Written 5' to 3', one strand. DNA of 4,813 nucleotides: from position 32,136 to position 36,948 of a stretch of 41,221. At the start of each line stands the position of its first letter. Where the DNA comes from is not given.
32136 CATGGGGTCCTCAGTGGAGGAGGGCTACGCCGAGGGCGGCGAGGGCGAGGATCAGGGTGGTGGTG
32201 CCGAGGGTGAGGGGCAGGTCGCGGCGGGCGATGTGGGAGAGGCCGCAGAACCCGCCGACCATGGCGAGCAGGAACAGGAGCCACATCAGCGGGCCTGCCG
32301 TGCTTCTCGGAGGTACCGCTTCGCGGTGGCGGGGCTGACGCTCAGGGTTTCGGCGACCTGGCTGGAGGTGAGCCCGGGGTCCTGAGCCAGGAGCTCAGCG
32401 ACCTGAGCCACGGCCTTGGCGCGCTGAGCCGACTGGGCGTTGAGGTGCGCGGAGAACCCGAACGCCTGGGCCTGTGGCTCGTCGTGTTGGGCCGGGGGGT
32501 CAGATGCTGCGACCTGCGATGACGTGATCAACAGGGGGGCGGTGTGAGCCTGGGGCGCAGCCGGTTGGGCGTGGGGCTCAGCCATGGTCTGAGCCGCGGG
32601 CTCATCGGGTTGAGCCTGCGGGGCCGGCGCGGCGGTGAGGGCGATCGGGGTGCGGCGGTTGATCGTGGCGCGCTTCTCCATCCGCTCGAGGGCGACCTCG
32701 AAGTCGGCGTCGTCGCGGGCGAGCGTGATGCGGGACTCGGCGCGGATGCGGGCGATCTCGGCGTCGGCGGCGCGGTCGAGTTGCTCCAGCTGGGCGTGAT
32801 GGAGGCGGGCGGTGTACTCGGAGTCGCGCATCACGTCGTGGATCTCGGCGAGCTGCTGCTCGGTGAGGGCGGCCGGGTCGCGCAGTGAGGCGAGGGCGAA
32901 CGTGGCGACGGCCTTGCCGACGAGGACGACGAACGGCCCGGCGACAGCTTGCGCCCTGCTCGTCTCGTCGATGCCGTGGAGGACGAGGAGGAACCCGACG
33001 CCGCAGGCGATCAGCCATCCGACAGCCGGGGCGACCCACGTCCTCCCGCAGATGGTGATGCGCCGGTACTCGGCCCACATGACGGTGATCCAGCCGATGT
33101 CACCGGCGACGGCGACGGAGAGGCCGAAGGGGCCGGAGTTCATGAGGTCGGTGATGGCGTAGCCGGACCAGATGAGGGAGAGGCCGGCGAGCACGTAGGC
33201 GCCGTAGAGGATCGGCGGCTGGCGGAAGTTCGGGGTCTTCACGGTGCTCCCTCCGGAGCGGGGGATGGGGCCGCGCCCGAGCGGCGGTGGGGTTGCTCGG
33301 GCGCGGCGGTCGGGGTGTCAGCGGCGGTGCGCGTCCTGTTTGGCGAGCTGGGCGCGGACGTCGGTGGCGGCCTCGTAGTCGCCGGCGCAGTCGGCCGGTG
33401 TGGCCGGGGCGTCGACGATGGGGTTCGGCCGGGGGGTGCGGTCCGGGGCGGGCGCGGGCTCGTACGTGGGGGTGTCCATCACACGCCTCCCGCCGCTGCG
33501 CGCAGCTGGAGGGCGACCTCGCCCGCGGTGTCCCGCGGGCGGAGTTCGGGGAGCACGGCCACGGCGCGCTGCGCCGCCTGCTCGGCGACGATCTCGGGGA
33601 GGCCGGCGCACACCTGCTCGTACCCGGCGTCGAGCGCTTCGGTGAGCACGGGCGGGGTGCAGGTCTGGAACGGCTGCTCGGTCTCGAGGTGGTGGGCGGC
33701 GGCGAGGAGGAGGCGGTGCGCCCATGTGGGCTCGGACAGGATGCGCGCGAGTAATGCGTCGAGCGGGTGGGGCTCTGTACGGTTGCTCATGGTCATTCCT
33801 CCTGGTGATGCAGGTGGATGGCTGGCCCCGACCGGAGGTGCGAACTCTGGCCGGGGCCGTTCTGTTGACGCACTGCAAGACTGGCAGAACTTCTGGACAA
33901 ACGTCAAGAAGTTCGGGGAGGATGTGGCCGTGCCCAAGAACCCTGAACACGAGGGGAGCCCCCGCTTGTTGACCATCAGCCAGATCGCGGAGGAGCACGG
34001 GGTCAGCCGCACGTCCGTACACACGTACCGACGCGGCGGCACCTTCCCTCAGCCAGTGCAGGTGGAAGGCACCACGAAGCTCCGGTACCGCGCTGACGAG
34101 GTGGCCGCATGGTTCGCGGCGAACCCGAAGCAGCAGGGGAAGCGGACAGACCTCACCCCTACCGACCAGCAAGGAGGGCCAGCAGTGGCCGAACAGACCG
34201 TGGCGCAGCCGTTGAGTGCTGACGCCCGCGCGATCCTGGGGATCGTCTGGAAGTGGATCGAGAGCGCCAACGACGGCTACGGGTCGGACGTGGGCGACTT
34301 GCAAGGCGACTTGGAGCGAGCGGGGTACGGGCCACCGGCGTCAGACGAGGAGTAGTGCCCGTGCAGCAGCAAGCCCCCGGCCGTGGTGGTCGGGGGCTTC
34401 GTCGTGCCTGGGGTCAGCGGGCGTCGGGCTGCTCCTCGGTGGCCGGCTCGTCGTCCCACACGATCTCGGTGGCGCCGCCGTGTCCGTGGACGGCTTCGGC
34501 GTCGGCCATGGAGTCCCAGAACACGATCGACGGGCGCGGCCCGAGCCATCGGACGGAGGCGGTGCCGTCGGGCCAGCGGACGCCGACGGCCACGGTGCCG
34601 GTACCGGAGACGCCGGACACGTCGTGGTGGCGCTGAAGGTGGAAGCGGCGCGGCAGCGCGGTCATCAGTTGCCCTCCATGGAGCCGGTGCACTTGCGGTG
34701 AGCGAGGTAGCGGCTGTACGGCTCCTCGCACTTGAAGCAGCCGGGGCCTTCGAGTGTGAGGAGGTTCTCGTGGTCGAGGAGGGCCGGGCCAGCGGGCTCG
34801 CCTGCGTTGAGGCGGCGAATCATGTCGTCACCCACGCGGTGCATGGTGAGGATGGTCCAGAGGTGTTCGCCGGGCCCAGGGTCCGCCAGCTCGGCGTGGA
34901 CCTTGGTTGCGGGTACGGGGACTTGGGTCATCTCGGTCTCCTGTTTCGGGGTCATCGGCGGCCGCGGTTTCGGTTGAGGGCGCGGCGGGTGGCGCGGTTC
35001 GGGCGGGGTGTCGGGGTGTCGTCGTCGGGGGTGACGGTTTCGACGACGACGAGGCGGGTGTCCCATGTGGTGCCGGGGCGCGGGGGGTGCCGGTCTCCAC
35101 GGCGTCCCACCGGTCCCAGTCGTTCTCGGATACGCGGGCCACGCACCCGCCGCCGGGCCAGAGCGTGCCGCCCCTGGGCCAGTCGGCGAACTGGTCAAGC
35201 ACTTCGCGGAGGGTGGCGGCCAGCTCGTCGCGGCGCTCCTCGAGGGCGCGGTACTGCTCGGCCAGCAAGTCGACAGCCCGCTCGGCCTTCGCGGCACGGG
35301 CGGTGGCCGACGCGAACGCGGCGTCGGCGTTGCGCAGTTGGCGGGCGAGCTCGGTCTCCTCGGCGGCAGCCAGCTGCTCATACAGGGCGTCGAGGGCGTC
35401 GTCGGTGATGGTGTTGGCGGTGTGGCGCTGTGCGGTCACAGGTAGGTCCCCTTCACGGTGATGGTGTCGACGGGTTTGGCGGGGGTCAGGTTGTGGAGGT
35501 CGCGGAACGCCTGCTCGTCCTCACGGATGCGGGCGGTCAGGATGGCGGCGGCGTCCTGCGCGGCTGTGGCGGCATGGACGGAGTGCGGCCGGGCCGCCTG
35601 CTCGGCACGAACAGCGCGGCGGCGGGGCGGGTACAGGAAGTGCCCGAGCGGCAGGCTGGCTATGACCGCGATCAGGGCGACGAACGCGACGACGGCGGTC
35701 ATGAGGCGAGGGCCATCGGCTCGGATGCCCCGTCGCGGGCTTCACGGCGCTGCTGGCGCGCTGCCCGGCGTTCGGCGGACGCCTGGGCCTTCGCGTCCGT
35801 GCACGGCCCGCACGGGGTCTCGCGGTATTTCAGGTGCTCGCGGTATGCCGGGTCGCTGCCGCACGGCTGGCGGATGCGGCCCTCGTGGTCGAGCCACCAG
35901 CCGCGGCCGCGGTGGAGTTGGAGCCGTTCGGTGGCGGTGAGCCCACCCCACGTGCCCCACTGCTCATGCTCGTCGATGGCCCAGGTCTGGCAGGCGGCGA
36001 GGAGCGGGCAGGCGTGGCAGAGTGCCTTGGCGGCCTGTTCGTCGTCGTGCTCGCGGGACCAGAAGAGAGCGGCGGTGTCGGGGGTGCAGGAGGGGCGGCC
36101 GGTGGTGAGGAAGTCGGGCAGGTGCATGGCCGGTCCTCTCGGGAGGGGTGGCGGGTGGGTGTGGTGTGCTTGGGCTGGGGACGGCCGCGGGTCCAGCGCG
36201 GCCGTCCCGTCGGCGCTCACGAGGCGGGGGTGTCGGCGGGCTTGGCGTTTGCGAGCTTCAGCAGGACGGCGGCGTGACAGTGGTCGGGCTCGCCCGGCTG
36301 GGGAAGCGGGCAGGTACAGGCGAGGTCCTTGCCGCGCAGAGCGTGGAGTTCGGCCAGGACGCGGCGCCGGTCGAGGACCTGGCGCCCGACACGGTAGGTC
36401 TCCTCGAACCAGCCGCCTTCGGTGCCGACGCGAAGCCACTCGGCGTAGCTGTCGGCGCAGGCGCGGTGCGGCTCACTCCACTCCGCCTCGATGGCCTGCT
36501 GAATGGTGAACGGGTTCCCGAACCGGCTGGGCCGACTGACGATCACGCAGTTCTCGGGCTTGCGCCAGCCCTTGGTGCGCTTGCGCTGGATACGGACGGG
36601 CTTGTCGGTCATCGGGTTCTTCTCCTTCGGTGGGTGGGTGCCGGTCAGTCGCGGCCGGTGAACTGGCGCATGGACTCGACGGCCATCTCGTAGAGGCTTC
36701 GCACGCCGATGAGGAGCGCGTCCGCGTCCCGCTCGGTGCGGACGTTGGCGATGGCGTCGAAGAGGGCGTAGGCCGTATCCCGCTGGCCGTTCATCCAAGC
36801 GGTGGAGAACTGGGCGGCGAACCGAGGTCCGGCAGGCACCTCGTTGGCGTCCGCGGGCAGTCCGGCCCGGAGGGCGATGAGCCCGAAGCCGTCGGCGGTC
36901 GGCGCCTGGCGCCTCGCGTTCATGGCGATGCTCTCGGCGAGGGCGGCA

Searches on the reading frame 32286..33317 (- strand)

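Call 34: search_protein_families(library=pfam, proteins=[window:32286-33317:-], max_evalue=0.01)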
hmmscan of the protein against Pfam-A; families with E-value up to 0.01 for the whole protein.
window:32286-33317:- (343 aa): 3 families
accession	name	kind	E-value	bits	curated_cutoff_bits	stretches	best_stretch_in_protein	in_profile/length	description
PF13412.12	HTH_24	-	8.2e-05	22.5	21.9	1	308-338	10-40/48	Winged helix-turn-helix DNA-binding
PF13384.12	HTH_23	-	0.00061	20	24.6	1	299-338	3-40/50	Homeodomain-like domain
PF08281.18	Sigma70_r4_2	-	0.0029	17.6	25.7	1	315-341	26-52/54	Sigma-70, region 4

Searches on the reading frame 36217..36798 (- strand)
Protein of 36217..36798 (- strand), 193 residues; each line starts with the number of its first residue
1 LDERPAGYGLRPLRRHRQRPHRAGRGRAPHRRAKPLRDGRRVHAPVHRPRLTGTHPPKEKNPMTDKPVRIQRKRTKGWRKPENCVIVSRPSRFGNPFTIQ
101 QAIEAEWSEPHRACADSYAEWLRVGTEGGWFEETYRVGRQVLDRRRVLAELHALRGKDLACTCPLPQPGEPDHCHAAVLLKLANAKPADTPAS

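Call 34: search_protein_families(library=pfam, proteins=[window:36217-36798:-], max_evalue=0.01)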
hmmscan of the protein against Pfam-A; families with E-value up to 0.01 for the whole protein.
window:36217-36798:- (193 aa): 1 family
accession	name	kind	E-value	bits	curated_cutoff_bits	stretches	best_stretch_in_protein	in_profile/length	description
PF14216.11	DUF4326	-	1.2e-19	71.1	25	1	73-181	1-82/82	Domain of unknown function (DUF4326)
